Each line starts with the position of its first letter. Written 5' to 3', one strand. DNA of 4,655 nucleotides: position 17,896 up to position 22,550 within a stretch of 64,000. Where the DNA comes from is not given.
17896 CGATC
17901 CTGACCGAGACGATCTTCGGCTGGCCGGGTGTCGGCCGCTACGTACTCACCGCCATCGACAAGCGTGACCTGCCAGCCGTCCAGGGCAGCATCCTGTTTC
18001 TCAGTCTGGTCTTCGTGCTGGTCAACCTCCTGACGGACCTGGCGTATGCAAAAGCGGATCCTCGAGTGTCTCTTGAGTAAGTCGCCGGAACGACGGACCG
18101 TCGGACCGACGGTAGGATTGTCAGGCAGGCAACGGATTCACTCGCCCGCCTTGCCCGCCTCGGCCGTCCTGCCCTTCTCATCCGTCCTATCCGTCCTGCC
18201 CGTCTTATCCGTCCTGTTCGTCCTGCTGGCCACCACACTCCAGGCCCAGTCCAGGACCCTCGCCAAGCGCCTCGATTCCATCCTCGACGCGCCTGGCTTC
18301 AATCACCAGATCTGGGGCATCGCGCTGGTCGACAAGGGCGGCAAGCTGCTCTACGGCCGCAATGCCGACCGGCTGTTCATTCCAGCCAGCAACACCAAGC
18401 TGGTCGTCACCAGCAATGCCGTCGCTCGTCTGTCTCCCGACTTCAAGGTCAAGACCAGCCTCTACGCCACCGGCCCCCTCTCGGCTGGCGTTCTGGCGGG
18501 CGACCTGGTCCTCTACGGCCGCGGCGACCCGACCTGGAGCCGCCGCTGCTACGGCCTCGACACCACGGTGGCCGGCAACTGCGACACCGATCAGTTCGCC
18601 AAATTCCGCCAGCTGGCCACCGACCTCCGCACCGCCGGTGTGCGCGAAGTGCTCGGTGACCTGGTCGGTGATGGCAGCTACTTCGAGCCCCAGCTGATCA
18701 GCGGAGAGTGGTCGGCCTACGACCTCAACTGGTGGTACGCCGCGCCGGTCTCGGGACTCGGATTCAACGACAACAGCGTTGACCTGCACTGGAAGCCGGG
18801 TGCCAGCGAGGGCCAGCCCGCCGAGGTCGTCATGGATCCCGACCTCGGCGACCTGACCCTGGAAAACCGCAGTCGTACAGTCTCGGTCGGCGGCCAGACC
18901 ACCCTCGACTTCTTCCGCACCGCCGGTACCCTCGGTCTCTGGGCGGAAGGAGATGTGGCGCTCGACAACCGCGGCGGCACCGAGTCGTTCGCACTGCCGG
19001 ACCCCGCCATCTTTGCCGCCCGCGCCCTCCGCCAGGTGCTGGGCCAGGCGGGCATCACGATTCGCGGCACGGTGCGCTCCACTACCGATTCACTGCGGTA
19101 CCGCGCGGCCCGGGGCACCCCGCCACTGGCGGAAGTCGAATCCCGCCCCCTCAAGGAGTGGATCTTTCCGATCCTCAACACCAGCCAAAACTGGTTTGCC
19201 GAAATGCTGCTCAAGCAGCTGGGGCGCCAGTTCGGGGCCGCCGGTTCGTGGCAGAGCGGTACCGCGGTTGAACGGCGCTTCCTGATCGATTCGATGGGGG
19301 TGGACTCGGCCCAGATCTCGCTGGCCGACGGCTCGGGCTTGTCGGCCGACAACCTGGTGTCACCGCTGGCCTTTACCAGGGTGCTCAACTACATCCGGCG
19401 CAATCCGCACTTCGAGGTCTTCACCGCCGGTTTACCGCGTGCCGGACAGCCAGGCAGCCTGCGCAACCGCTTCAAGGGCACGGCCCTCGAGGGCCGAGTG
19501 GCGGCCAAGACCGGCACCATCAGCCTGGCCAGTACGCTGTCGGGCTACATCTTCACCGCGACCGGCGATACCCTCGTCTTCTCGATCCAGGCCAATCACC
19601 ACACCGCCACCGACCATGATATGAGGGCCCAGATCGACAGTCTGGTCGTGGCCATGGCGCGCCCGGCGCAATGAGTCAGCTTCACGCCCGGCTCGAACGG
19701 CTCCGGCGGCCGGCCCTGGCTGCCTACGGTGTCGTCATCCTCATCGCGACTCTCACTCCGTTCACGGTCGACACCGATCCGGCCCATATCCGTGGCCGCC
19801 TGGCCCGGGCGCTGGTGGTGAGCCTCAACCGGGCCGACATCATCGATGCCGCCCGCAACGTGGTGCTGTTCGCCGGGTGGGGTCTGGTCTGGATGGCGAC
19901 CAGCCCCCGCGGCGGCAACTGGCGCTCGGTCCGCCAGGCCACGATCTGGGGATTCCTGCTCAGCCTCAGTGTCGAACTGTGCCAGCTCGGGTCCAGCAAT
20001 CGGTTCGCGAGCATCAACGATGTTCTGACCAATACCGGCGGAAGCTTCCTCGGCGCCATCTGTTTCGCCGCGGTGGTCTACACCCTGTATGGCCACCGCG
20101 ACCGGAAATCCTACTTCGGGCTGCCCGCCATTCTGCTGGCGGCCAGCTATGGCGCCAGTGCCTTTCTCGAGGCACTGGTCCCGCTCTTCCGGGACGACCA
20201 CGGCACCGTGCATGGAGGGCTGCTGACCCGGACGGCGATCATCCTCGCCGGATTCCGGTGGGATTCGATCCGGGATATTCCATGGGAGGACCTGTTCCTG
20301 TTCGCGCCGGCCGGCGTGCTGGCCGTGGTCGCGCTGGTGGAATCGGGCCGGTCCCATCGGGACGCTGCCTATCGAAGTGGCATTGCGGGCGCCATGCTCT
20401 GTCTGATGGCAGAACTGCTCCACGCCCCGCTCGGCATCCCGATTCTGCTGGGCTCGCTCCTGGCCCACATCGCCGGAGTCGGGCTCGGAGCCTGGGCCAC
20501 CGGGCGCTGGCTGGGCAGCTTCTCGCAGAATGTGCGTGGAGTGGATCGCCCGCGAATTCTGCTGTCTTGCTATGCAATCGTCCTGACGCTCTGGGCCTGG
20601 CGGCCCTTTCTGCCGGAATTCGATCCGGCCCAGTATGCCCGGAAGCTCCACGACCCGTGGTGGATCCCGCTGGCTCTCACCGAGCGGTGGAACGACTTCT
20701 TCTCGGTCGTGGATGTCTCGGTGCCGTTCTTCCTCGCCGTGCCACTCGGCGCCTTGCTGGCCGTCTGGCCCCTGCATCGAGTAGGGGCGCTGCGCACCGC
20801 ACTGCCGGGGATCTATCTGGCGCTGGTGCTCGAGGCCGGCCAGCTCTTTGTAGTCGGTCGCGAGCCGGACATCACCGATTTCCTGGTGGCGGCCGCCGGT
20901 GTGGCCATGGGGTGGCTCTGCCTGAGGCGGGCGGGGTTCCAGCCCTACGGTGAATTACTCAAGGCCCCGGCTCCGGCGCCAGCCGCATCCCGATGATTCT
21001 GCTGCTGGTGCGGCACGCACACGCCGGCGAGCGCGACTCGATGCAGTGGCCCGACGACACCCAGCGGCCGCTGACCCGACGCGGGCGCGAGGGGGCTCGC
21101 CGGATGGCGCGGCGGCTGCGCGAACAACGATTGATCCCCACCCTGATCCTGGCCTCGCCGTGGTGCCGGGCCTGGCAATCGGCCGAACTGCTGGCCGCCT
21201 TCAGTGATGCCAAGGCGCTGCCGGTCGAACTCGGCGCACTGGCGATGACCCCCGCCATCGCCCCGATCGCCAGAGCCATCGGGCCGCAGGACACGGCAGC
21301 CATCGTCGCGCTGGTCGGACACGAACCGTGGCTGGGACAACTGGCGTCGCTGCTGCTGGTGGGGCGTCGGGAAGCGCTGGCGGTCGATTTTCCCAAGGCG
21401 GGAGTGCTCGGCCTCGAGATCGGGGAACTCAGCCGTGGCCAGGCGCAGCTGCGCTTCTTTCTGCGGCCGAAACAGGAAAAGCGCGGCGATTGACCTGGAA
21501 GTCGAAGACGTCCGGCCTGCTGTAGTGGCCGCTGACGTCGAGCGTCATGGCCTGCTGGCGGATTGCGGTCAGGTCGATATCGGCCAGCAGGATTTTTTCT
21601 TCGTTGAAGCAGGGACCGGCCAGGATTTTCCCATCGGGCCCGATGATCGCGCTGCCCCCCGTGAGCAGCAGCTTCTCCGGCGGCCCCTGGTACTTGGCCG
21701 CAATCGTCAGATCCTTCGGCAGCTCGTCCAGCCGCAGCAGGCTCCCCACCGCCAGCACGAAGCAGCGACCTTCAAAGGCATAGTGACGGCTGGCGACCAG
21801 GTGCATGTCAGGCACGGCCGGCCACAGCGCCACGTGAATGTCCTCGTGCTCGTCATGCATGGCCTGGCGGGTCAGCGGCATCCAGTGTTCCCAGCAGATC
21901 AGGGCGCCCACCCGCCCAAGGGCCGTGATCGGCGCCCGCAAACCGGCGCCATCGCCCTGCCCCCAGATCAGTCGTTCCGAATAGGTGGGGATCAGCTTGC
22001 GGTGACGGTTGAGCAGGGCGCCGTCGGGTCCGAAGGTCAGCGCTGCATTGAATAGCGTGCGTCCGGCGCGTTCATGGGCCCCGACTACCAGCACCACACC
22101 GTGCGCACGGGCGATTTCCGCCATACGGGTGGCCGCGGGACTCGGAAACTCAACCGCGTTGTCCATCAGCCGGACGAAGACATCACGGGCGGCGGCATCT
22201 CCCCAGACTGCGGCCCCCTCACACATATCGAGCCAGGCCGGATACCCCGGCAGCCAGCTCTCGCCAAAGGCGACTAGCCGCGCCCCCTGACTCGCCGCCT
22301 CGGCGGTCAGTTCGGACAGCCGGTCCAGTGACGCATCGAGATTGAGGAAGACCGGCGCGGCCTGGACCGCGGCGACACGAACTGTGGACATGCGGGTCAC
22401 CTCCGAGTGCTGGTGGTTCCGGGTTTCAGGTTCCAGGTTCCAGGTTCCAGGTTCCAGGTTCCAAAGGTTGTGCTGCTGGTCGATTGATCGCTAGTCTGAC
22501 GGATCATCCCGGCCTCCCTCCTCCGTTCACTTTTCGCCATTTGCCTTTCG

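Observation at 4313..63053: Recurrent architecture of phase-locked 7/8/9-nt simple repeats with a purine-rich arm and a pyrimidine-rich arm, at >=14 loci in 64 kb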

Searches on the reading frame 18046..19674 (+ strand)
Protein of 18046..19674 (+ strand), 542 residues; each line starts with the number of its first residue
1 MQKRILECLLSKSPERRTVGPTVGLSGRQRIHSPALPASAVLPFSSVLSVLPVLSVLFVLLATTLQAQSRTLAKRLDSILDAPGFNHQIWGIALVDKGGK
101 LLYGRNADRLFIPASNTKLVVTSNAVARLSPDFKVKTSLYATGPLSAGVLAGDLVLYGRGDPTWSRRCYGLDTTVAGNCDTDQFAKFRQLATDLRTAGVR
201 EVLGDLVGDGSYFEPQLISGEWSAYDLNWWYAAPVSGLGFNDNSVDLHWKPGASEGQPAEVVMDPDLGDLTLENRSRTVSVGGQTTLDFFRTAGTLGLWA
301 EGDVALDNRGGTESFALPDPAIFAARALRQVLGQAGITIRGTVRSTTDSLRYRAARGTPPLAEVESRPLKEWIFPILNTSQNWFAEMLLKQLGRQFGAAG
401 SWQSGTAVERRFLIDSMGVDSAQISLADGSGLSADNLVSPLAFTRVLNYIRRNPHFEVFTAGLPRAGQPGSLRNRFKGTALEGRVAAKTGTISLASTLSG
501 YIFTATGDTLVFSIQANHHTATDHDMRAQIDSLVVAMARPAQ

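Call 10: search_protein_families(library=pfam, proteins=[window:18046-19674:+])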
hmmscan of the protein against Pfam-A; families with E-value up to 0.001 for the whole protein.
window:18046-19674:+ (542 aa): 1 family
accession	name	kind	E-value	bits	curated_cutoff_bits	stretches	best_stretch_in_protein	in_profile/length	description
PF02113.21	Peptidase_S13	-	2.5e-89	300.5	22.8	1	72-533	1-440/444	D-Ala-D-Ala carboxypeptidase 3 (S13) family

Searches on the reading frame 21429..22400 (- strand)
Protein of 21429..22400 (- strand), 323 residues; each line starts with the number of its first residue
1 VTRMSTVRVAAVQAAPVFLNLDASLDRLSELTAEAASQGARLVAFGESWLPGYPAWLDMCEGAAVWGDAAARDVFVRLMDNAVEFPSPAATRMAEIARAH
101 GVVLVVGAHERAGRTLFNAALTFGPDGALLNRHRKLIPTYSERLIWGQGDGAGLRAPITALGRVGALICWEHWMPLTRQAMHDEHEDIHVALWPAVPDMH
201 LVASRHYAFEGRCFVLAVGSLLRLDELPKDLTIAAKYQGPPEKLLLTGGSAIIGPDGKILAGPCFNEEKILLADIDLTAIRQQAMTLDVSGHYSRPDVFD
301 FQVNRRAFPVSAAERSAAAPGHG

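Call 57: search_protein_families(library=pfam, proteins=[window:21429-22400:-], max_evalue=0.00001)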
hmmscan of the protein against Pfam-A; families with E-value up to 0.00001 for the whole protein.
window:21429-22400:- (323 aa): 1 family
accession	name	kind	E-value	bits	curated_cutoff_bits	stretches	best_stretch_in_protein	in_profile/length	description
PF00795.27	CN_hydrolase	-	8e-52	176.6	23.2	1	8-282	1-253/256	Carbon-nitrogen hydrolase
